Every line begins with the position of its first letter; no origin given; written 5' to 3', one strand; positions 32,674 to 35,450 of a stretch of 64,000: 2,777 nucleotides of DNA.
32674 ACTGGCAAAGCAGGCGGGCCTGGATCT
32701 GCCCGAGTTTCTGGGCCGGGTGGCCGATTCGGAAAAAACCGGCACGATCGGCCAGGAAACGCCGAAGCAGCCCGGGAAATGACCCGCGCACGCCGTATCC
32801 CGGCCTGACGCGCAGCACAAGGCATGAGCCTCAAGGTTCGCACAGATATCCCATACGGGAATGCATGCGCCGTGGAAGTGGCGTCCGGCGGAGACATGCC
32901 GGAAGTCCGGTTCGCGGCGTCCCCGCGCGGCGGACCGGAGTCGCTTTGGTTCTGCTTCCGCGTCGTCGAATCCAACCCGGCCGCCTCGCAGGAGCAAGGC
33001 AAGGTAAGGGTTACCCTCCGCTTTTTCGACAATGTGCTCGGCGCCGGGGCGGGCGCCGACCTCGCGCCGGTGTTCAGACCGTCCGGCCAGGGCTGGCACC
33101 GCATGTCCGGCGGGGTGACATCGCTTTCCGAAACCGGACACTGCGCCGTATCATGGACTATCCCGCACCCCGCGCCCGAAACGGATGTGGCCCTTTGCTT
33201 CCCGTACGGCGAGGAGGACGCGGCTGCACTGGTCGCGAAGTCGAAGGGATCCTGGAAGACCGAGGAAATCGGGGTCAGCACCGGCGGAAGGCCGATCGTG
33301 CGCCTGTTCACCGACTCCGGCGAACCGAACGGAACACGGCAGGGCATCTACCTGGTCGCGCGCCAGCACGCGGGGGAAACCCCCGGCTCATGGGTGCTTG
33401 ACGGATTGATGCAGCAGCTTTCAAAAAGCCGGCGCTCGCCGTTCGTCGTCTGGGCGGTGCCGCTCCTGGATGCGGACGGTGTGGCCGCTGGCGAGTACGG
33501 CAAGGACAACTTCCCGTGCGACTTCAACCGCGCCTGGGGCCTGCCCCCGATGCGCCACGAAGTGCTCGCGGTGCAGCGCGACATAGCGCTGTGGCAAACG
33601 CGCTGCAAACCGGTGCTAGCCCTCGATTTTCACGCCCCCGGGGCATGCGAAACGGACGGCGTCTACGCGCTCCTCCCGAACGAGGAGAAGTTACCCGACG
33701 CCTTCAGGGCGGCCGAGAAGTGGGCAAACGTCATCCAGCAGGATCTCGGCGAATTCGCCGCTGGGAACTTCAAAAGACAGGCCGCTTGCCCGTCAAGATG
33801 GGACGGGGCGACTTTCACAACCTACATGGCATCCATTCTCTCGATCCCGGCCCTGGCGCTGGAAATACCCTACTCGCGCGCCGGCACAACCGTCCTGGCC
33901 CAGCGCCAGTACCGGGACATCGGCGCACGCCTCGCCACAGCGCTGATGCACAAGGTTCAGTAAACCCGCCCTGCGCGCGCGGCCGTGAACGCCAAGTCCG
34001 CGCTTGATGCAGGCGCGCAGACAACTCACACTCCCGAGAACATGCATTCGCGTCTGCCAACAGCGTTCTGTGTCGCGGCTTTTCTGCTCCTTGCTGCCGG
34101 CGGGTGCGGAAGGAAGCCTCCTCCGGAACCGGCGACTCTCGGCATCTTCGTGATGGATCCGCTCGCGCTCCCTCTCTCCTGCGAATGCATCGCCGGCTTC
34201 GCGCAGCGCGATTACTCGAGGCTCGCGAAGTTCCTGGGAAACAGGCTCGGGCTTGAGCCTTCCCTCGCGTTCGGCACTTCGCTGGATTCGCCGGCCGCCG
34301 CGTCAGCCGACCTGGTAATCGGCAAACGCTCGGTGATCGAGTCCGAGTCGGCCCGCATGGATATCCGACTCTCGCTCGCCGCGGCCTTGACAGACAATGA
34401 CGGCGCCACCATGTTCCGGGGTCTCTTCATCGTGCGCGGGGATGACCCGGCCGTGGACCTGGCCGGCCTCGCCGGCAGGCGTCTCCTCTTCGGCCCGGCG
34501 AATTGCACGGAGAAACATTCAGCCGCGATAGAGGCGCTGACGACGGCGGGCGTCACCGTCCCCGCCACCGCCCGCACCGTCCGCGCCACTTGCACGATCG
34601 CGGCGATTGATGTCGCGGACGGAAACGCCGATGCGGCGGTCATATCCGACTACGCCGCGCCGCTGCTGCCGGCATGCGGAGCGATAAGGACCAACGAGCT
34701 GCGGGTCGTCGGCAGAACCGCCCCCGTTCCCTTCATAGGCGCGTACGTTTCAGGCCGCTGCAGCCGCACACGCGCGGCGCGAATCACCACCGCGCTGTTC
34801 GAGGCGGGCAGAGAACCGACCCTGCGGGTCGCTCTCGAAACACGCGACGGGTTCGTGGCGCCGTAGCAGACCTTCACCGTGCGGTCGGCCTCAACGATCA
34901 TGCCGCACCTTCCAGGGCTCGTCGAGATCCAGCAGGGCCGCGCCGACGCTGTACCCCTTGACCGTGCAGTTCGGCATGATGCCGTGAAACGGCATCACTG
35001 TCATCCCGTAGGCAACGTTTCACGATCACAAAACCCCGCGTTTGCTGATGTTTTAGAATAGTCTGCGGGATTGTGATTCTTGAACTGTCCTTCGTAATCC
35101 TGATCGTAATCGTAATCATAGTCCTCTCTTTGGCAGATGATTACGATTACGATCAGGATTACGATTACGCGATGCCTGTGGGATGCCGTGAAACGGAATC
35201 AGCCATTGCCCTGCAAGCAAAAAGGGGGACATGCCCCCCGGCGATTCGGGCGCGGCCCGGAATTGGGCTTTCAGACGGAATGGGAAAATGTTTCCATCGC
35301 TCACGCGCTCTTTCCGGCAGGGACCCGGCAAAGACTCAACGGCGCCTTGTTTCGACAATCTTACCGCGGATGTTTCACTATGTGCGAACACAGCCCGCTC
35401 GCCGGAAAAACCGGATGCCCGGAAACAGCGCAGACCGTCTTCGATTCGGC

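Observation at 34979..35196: MITE-like element copy 2 with 14-bp flanking direct repeat and compensatory mutations preserving a 26-bp hairpin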

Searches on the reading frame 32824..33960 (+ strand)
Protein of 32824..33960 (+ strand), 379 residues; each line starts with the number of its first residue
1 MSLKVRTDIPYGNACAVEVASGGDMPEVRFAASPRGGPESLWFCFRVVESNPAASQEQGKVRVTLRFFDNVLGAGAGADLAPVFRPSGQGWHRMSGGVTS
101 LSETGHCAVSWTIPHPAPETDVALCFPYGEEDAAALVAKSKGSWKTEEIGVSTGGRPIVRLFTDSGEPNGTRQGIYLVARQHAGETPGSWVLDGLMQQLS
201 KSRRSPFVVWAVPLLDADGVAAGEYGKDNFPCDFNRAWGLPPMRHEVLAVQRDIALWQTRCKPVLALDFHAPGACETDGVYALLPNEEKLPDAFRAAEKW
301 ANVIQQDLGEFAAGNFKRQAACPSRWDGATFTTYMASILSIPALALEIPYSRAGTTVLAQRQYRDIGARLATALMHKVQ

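Call 10: find_encoding_contigs(protein=window:32824-33960:+, flank=10000, max_places=6)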
Protein window:32824-33960:+ (379 aa): 7 contigs read that carry it; 6 places shown.
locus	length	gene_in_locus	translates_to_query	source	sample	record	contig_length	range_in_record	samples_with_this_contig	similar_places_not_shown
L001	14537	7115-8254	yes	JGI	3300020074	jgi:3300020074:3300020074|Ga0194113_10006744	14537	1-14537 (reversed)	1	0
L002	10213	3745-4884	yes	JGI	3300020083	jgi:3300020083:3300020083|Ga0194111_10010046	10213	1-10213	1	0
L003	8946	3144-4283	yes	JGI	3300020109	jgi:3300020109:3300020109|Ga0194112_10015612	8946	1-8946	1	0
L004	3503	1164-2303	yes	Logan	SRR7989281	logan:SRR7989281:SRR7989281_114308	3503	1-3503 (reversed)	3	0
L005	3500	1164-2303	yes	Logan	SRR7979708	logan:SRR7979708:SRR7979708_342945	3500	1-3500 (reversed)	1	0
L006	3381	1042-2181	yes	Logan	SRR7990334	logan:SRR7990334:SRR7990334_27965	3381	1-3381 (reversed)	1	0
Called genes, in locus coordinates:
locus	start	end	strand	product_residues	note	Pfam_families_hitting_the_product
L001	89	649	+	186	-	PF08207:EFP_N, PF01132:EFP, PF09285:Elong-fact-P_C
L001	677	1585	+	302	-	PF00152:tRNA-synt_2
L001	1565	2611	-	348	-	PF01018:GTP1_OBG, PF01926:MMR_HSR1, PF02421:FeoB_N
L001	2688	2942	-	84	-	PF01016:Ribosomal_L27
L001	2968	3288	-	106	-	PF00829:Ribosomal_L21p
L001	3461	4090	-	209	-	PF00406:ADK, PF13207:AAA_17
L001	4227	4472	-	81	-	PF21344:Zn_ribbon_LysW (faint), PF06397:Desulfoferrod_N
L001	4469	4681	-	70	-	-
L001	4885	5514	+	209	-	-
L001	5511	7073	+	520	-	PF01145:Band_7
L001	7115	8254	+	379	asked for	-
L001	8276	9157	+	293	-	PF12974:Phosphonate-bd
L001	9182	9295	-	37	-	-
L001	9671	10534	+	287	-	PF01061:ABC2_membrane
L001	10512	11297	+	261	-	PF00005:ABC_tran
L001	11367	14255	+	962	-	PF13489:Methyltransf_23, PF07021:MetW, PF08241:Methyltransf_11, PF08242:Methyltransf_12, PF13649:Methyltransf_25, PF13847:Methyltransf_31, PF13439:Glyco_transf_4, PF13579:Glyco_trans_4_4, +4 more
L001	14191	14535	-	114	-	?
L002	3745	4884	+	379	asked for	-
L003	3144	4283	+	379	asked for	-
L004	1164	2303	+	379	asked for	-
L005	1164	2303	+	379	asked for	-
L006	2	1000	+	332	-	?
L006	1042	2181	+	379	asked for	-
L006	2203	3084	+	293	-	PF12974:Phosphonate-bd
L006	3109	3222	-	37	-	-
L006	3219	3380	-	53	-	?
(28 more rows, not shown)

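Call 78: search_protein_families(library=pfam, proteins=[window:32824-33960:+], max_evalue=0.000001)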
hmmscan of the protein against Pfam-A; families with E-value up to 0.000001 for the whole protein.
window:32824-33960:+ (379 aa): 0 families

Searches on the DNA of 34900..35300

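Call 55: search_rna_families(source=window, start=34900, end=35300, threshold=evalue, max_evalue=1)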
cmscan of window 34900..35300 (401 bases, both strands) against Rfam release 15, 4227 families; matches with E-value up to 1: 2.
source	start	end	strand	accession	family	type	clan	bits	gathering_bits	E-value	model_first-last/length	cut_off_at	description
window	35088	35169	+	RF04097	MIR2630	Gene; miRNA;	-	22.2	144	0.028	1-229/229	no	MIR2630 microRNA precursor family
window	35220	35300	+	RF04191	Hairpin-meta2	Gene; ribozyme;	-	10.2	210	0.91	1-80/258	3'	Hairpin ribozyme 2 from viruses-like metatranscriptomes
